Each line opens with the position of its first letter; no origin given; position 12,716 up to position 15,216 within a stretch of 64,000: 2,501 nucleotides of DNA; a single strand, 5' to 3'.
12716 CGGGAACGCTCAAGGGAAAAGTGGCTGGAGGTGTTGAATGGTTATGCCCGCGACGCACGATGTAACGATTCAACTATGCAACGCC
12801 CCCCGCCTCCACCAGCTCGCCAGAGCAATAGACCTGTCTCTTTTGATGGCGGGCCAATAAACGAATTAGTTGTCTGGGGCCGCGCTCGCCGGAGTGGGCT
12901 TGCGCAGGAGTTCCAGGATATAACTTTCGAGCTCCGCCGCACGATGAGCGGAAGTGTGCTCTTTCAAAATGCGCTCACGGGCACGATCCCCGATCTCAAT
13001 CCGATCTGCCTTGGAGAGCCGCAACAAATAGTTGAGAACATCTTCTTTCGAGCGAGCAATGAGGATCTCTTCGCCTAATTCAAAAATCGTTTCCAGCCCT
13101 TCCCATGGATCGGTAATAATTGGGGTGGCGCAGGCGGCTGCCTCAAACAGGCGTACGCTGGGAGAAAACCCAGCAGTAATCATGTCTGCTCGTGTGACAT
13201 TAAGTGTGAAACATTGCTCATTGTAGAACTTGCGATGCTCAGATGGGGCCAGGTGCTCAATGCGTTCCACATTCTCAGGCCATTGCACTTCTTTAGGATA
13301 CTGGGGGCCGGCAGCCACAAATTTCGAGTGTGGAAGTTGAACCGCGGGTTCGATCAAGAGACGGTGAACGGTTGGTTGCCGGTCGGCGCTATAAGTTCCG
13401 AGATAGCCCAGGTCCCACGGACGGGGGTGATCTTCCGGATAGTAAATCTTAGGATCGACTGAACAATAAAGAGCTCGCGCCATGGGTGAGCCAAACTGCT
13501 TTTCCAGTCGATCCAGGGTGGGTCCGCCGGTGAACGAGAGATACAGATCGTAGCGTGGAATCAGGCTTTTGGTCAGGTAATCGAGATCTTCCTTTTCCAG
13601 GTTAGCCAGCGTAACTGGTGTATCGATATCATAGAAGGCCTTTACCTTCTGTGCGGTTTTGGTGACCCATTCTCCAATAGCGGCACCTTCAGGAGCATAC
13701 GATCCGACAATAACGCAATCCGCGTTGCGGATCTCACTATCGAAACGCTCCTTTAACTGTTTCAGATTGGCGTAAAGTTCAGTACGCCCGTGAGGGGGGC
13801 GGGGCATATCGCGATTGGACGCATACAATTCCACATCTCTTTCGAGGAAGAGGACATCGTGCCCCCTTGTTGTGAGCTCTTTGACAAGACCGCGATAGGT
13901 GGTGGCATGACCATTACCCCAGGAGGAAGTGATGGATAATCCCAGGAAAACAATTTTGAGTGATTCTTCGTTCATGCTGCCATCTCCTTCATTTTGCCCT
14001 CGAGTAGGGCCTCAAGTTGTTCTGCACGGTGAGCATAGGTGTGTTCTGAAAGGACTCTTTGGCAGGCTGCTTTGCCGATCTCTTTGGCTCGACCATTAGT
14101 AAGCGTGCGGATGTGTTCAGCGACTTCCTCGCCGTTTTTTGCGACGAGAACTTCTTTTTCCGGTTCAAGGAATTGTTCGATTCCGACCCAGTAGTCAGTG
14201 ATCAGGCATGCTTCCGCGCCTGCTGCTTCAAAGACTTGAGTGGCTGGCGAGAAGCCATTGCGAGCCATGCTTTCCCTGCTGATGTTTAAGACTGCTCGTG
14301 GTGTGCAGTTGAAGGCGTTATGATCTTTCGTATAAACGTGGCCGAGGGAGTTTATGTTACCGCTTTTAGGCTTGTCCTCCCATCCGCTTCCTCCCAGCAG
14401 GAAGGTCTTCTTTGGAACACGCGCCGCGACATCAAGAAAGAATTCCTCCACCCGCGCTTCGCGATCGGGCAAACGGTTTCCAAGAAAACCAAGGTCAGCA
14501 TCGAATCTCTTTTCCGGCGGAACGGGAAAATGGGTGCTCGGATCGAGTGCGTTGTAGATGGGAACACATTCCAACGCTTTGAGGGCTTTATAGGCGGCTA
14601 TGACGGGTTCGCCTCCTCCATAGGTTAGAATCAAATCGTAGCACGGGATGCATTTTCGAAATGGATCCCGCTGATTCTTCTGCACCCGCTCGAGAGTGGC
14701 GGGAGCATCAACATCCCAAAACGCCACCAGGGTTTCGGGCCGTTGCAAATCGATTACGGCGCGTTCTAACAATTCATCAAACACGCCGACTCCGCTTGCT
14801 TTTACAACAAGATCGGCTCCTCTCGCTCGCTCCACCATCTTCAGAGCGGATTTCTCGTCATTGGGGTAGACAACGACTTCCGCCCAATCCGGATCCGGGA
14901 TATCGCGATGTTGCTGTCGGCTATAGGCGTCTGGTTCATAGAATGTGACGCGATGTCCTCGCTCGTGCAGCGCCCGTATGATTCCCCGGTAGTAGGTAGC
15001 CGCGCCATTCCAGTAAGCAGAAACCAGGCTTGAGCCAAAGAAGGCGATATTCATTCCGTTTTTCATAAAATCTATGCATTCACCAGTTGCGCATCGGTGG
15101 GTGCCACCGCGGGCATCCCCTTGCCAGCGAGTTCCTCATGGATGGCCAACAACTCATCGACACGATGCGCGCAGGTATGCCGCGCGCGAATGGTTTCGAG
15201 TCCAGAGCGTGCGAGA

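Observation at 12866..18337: Glycan-biosynthesis operon with tandem triplication of CgeB-like glycosyltransferase genes fused operonically to tyrS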

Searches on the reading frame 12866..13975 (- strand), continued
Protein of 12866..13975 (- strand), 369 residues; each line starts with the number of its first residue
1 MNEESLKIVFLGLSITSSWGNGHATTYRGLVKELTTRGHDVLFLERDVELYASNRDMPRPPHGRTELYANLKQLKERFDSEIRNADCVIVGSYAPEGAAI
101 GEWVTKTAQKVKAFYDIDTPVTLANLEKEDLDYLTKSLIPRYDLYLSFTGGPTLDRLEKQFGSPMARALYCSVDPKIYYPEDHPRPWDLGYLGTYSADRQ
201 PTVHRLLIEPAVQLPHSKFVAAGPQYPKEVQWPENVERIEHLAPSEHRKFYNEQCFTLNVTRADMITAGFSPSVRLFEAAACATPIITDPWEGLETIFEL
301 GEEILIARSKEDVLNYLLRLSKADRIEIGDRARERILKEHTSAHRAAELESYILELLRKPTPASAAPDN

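Call 47: search_protein_families(library=ncbifam, proteins=[L092:11107-12216:+, L092:12218-13081:+, L092:13056-13853:+, L092:13846-14775:+, L092:14810-15892:+, L092:15876-16892:+, L092:3339-4583:+, L092:1404-1919:+], max_evalue=1e-8)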
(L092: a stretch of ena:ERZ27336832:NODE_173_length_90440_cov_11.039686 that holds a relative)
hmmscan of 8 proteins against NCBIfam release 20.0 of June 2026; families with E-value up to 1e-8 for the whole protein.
L092:11107-12216:+ (369 aa): 0 families

L092:12218-13081:+ (287 aa): 4 families
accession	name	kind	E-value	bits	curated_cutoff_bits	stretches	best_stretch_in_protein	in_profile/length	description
TIGR03992.1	Arch_glmU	subfamily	3.9e-14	52.3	292.1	1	2-225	2-215/393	bifunctional sugar-1-phosphate nucleotidylyltransferase/acetyltransferase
TIGR01207.1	rmlA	equivalog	8.1e-11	41.5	360.65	1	3-236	2-235/286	glucose-1-phosphate thymidylyltransferase RfbA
TIGR01208.1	rmlA_long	equivalog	2e-09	36.8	320.25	1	3-158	2-155/353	glucose-1-phosphate thymidylyltransferase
NF041313.1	UDPGP_AglF_Halo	equivalog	5.2e-09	35.9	400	0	1-111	1-104/234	UTP--glucose-1-phosphate uridylyltransferase AglF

L092:13056-13853:+ (265 aa): 6 families
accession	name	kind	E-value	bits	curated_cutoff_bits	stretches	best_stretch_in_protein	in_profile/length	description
TIGR04290.1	meth_Rta_06860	hypoth_equivalog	6.6e-118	392.1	300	1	18-242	2-226/226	TIGR04290 family methyltransferase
NF011650.0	PRK15068.1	equivalog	5.4e-22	78.1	209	1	51-161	109-220/324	tRNA 5-methoxyuridine(34)/uridine 5-oxyacetic acid(34) synthase CmoB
TIGR00452.1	TIGR00452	equivalog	7.8e-22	77.5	275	1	51-161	104-214/316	tRNA 5-methoxyuridine(34)/uridine 5-oxyacetic acid(34) synthase CmoB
TIGR01983.1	UbiG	equivalog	1.6e-13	50.5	102.95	1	62-165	46-150/228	bifunctional 2-polyprenyl-6-hydroxyphenol methylase/3-demethylubiquinol 3-O-methyltransferase UbiG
TIGR02021.1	BchM-ChlM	equivalog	7.5e-12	45.1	158.9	1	58-144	46-131/218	magnesium protoporphyrin IX methyltransferase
NF043040.1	corrin_prot_MT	hypoth_equivalog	3.4e-11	43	180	1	62-145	40-124/216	corrinoid protein-associated methyltransferase CpaM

L092:13846-14775:+ (309 aa): 0 families

L092:14810-15892:+ (360 aa): 7 families
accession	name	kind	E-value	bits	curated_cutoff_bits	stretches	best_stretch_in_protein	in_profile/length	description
NF041010.1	glycosy_Agl16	equivalog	6.8e-15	54.8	575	1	153-308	157-314/352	glycosylation protein Agl16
NF041876.1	EPS_EpsE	equivalog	6e-14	52.1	400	1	176-318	217-366/389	exopolysaccharide biosynthesis GT4 family glycosyltransferase EpsE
TIGR03088.1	stp2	hypoth_equivalog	5.4e-12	45.4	409.05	1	243-341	268-373/374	TIGR03088 family PEP-CTERM/XrtA system glycosyltransferase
TIGR03999.1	thiol_BshA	equivalog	2.4e-11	43.2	273.7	1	226-342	253-374/375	N-acetyl-alpha-D-glucosaminyl L-malate synthase BshA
NF053787.1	GlcN_PG_synth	equivalog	7.5e-11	41.5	480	1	242-341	256-359/361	N-acetylglucosaminyl phosphatidylglycerol synthase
TIGR02149.1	glgA_Coryne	subfamily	4.9e-10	39.1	302.4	1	175-313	206-350/391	glycogen synthase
TIGR03449.1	mycothiol_MshA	equivalog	9.6e-10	37.9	462.5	1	235-318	291-373/406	D-inositol-3-phosphate glycosyltransferase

L092:15876-16892:+ (338 aa): 0 families

L092:3339-4583:+ (414 aa): 18 families
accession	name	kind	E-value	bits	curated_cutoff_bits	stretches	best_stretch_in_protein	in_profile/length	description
TIGR01181.1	dTDP_gluc_dehyt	equivalog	1.9e-50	171.8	365.1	1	22-357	2-316/321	dTDP-glucose 4,6-dehydratase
TIGR01179.1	galE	equivalog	4.3e-40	137.5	262.3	1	22-354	2-327/332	UDP-glucose 4-epimerase GalE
TIGR04180.1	EDH_00030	hypoth_equivalog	3.8e-32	111.5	475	1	22-339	1-296/297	NAD-dependent 4,6-dehydratase LegB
NF007490.0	PRK10084.1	subfamily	9.8e-32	110.3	649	1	22-361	3-343/361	dTDP-glucose 4,6-dehydratase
NF007582.0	PRK10217.1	equivalog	5.1e-27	94.9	698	1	22-358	4-337/355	dTDP-glucose 4,6-dehydratase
NF007956.0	PRK10675.1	subfamily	8.5e-23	81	394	1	22-351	3-328/338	UDP-glucose 4-epimerase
NF011728.1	PRK15181.1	equivalog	5.1e-22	78.3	760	1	23-356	19-341/348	Vi polysaccharide biosynthesis UDP-N-acetylglucosaminuronic acid C-4 epimerase TviC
TIGR02622.1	CDP_4_6_dhtase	equivalog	5.3e-22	78.4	278.45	1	21-353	6-331/352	CDP-glucose 4,6-dehydratase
TIGR02197.1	heptose_epim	equivalog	1.6e-19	70.2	274.6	1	22-354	1-315/316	ADP-glyceromanno-heptose 6-epimerase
NF043036.1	ErythonDh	equivalog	1.2e-15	57.5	325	1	22-158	3-140/321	D-erythronate dehydrogenase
NF042422.1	oxyalk_red_OleD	equivalog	1.7e-15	57.2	580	1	22-292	3-242/329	2-alkyl-3-oxoalkanoate reductase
TIGR03466.1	HpnA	hypoth_equivalog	6.4e-15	54.9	367.65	1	21-208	2-162/327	hopanoid-associated sugar epimerase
NF008872.0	PRK11908.1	equivalog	2.5e-13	49.8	294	1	22-310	4-278/349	bifunctional UDP-4-keto-pentose/UDP-xylose synthase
NF047922.1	GDPFucSynFcl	equivalog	5.9e-12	45.7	500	1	232-357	180-306/308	GDP-L-fucose synthase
NF042423.1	oxyalk_red_Shew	equivalog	1.8e-11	43.7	580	1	22-282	11-238/331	2-alkyl-3-oxoalkanoate reductase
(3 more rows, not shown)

L092:1404-1919:+ (171 aa): 0 families

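Call 60: predict_structure(alignment_id=A3)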
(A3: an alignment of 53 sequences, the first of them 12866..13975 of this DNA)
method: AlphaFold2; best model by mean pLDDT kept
length: 369 residues; sequences in the alignment: 53
mean_pLDDT: 91.9   pTM: 0.89
mean pLDDT of the five models: 91.9, 88.7, 88.2, 88.0, 86.9
residues with pLDDT >= 90: 281; 70-90: 73; 50-70: 6; < 50: 9
segments of 3 or more residues with pLDDT < 50: 363-369
pLDDT, mean of each block of 10 residues (from residue 1): 81 86 83 97 93 88 95 98 98 93 98 94 89 94 96 96 97 91 94 90 97 98 90 96 90 96 88 91 91 92 95 97 96 95 97 92 46
secondary structure, 60 per line:
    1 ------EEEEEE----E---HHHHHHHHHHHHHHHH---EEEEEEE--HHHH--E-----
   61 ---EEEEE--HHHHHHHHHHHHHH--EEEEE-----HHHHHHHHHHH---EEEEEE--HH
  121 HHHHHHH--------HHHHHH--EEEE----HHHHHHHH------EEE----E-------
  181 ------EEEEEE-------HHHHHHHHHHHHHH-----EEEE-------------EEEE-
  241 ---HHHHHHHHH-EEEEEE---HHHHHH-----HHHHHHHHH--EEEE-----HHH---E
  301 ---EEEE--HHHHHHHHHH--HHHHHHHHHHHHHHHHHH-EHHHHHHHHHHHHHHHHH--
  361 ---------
elements in order: E7-12 H21-36 E40-46 H49-52 E64-68 H71-84 E87-91 H97-107 E111-116 H119-127 H136-141 E144-147 H152-159 E166-168 E187-192 H200-213 E219-222 E236-239 H244-252 E254-259 H263-268 H274-282 E285-288 E304-307 H310-319 H322-339 H342-358

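Call 65: search_protein_families(library=pfam, proteins=[L092:13846-14775:+, L092:15876-16892:+, L092:11107-12216:+, L092:7767-8906:+, L026:2347-3320:+, L087:444-1373:-, L087:2152-2760:-, L087:2769-3875:-], max_evalue=0.001)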
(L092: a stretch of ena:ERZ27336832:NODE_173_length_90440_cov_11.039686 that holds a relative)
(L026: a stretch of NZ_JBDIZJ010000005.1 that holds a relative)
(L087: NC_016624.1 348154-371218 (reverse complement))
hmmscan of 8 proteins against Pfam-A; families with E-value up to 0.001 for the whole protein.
L092:13846-14775:+ (309 aa): 0 families

L092:15876-16892:+ (338 aa): 1 family
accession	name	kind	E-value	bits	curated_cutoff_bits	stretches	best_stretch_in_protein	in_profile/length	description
PF13480.13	Acetyltransf_6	-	7.7e-27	94.6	22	1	175-319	2-142/143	Acetyltransferase (GNAT) domain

L092:11107-12216:+ (369 aa): 1 family
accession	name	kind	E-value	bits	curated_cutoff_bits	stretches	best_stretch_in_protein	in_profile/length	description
PF13524.12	Glyco_trans_1_2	-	1.1e-36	126.4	25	1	203-347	3-143/144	Glycosyl transferase-like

L092:7767-8906:+ (379 aa): 2 families
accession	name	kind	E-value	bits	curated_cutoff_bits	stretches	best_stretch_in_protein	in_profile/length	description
PF13524.12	Glyco_trans_1_2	-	4.7e-36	124.3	25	1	205-355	3-143/144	Glycosyl transferase-like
PF13439.12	Glyco_transf_4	-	0.00091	19.7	28.5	0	22-123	8-107/170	Glycosyltransferase Family 4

L026:2347-3320:+ (324 aa): 0 families

L087:444-1373:- (309 aa): 0 families

L087:2152-2760:- (202 aa): 1 family
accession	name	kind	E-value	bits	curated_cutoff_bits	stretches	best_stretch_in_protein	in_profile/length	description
PF00300.27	His_Phos_1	-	5.4e-48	163.7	21.7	1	6-199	2-193/194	Histidine phosphatase superfamily (branch 1)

L087:2769-3875:- (368 aa): 1 family
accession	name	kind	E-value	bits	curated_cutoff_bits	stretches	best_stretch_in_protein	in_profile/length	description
PF01658.22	Inos-1-P_synth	-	6.2e-36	123.3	27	1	193-301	1-107/107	Myo-inositol-1-phosphate synthase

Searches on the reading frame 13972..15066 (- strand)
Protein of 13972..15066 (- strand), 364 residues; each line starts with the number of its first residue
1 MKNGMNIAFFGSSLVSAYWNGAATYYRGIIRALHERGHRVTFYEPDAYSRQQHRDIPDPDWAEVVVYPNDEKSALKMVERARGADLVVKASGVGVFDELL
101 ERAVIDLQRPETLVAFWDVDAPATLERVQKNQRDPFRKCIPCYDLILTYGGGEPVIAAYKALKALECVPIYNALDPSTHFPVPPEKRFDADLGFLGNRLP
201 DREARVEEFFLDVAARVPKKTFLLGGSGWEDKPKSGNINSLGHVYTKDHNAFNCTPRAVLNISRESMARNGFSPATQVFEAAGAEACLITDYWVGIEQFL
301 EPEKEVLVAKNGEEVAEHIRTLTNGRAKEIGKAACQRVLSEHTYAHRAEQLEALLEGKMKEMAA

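Call 3: search_protein_families(library=pfam, proteins=[window:13972-15066:-], max_evalue=0.01)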
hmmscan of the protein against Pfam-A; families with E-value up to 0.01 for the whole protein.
window:13972-15066:- (364 aa): 3 families
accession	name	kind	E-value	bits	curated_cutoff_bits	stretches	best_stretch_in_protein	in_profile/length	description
PF13524.12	Glyco_trans_1_2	-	4.3e-38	130.9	25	1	208-352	3-143/144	Glycosyl transferase-like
PF13579.12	Glyco_trans_4_4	-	0.00034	21.4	29.7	1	20-84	1-63/158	Glycosyl transferase 4-like domain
PF13439.12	Glyco_transf_4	-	0.001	19.6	28.5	1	19-66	1-45/170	Glycosyltransferase Family 4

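Call 5: search_protein_families(library=ncbifam, proteins=[window:13972-15066:-], max_evalue=0.01)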
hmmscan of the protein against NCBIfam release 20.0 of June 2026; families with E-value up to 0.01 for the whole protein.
window:13972-15066:- (364 aa): 1 family
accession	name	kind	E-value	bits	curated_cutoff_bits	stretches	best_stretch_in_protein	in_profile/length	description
TIGR03087.1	stp1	hypoth_equivalog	0.0047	16.2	316.65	1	301-356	338-395/397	TIGR03087 family PEP-CTERM/XrtA system glycosyltransferase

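Call 36: search_dna_similar(query=window:13972-15066:-, collection=plasmids, mode=protein, max_rows=60, rows=spread)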
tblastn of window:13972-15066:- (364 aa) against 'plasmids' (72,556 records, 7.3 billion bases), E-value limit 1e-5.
Records with a match: 149; places in all: 359; records where one place covers at least 80% of the query: 149.
Best place of each record, by identity: 60-80% 116; <60% 33.
By first word of the organism name: Sinorhizobium 66; Rhizobium 48; Roseomonas 10; Paracoccus 5; Azospirillum 5; Ensifer 3; Bradyrhizobium 2; Skermanella 2; Xanthomonas 1; Allorhizobium 1; and 6 more.
By predicted mobility (MOB-suite, as given by PLSDB): non-mobilizable 62; mobilizable 60; conjugative 27.
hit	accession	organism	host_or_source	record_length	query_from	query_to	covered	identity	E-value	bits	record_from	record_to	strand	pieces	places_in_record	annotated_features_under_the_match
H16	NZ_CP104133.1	Sinorhizobium sp. K101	Phaseolus vulgaris,cell ...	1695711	3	364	99%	62.8%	2e-141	450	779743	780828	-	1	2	none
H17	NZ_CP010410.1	Xanthomonas sacchari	cell culture,rice seeds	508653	1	361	99%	62.8%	1e-148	470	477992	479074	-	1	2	glycosyltransferase (x2)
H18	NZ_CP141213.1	Sinorhizobium meliloti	alfalfa,Isolate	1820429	4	364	99%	61.2%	5e-141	449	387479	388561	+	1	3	none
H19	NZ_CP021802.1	Sinorhizobium meliloti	Medicago sativa,Single Cell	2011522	4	364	99%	60.9%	7e-141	448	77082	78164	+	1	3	none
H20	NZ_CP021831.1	Sinorhizobium meliloti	Medicago truncatula,Single Cell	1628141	4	364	99%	60.9%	1e-140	447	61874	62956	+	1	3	none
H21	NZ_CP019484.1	Sinorhizobium meliloti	alfalfa,whole organism,alfalfa nodule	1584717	4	364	99%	60.9%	2e-140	447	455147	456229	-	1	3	none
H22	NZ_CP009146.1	Sinorhizobium meliloti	Medicago orbicularis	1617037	4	364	99%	60.9%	2e-140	447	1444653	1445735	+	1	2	none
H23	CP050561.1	Sinorhizobium meliloti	Melilotus officinalis,cell culture,root ...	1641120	4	364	99%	60.9%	2e-140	447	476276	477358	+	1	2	glycosyltransferase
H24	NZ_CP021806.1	Sinorhizobium meliloti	Medicago truncatula,Single Cell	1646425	4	364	99%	60.9%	2e-140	447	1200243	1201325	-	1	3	none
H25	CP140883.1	Sinorhizobium meliloti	Medicago lupulina,whole organism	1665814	4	364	99%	60.9%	2e-140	447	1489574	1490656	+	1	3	glycosyltransferase (x2)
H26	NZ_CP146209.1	Sinorhizobium meliloti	-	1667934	4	364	99%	60.9%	2e-140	447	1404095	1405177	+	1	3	none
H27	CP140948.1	Sinorhizobium meliloti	Medicago lupulina,whole organism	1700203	4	364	99%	60.9%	2e-140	447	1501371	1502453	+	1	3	glycosyltransferase (x2)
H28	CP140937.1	Sinorhizobium meliloti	Medicago lupulina,whole organism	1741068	4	364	99%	60.9%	2e-140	447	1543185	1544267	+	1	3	glycosyltransferase (x2)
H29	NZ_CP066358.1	Sinorhizobium meliloti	Medicago lupulina L.,nodules of ...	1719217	4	364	99%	60.9%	4e-140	446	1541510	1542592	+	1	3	none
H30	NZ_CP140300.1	Sinorhizobium kummerowiae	Kummerowia stipulacea,Pure culture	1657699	4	364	99%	60.9%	5e-140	446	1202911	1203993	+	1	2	none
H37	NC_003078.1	Sinorhizobium meliloti 1021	-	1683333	4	364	99%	60.7%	9e-140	445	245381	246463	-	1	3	none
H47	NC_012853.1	Rhizobium leguminosarum bv. trifolii WSM1325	-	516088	5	355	96%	61.8%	1e-140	447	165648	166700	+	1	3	glycosyltransferase (x2)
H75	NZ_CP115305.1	Bacillus cereus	microbe,Penaeus vannamei pond water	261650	65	361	82%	24.2%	5e-7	59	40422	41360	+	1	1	glycosyltransferase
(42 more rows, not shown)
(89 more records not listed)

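Call 37: get_annotated_region(hit=H37, flank=12000)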
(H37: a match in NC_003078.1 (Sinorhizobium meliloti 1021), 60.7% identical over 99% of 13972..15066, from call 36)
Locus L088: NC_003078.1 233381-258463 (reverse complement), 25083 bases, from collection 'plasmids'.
description: Sinorhizobium meliloti 1021 plasmid pSymB, complete sequence
organism: Sinorhizobium meliloti 1021 (NCBI taxid 266834)
taxonomy: Bacteria; Pseudomonadota; Alphaproteobacteria; Hyphomicrobiales; Rhizobiaceae; Sinorhizobium; Sinorhizobium meliloti; Sinorhizobium meliloti 1021
host: -; source: -; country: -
typing (MOB-suite, as given by PLSDB): mobilizable; relaxase MOBQ
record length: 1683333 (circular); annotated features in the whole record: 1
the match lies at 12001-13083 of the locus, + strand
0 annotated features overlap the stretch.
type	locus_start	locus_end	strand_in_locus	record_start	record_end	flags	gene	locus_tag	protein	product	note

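Call 39: get_annotated_region(hit=H47, flank=12000)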
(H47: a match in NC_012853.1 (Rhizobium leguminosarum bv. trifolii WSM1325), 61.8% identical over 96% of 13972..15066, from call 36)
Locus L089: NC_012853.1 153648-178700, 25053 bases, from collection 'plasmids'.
description: Rhizobium leguminosarum bv. trifolii WSM1325 plasmid pR132503, complete sequence
organism: Rhizobium leguminosarum bv. trifolii WSM1325 (NCBI taxid 395491)
taxonomy: Bacteria; Pseudomonadota; Alphaproteobacteria; Hyphomicrobiales; Rhizobiaceae; Rhizobium; Rhizobium leguminosarum; Rhizobium leguminosarum bv. trifolii WSM1325
host: -; source: -; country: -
typing (MOB-suite, as given by PLSDB): conjugative; replicon rep_cluster_32; relaxase MOBQ; mating-pair formation MPF_T
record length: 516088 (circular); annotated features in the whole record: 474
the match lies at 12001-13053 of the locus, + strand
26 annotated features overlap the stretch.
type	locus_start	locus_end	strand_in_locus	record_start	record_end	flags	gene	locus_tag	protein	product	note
CDS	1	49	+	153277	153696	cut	-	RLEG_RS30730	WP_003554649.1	response regulator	GO:0000160 - phosphorelay signal transduction system [Evidence IEA]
CDS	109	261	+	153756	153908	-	-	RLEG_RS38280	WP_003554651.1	hypothetical protein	-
CDS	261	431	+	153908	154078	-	-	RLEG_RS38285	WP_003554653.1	hypothetical protein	-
CDS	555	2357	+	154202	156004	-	-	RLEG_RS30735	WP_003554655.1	thiamine pyrophosphate-binding protein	-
CDS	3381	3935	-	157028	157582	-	-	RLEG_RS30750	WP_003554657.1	DUF1003 domain-containing protein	-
CDS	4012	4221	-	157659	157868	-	-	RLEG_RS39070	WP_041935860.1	helix-hairpin-helix domain-containing protein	-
CDS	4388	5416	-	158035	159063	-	-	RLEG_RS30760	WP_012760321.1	Gfo/Idh/MocA family oxidoreductase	-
CDS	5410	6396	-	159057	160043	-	-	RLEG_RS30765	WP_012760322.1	Zn-dependent alcohol dehydrogenase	-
CDS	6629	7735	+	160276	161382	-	-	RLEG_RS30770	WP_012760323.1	NAD-dependent epimerase/dehydratase family protein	-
CDS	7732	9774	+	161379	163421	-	-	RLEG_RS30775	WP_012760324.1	NAD-dependent epimerase/dehydratase family protein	-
CDS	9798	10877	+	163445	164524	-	-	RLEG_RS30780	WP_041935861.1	glycosyltransferase family 4 protein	-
CDS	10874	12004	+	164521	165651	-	-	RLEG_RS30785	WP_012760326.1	glycosyltransferase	-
CDS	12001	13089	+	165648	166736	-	-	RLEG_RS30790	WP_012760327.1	glycosyltransferase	-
CDS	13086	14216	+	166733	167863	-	-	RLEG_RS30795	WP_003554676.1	glycosyltransferase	-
CDS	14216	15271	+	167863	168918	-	-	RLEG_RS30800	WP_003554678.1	UDP-glucuronic acid decarboxylase family protein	-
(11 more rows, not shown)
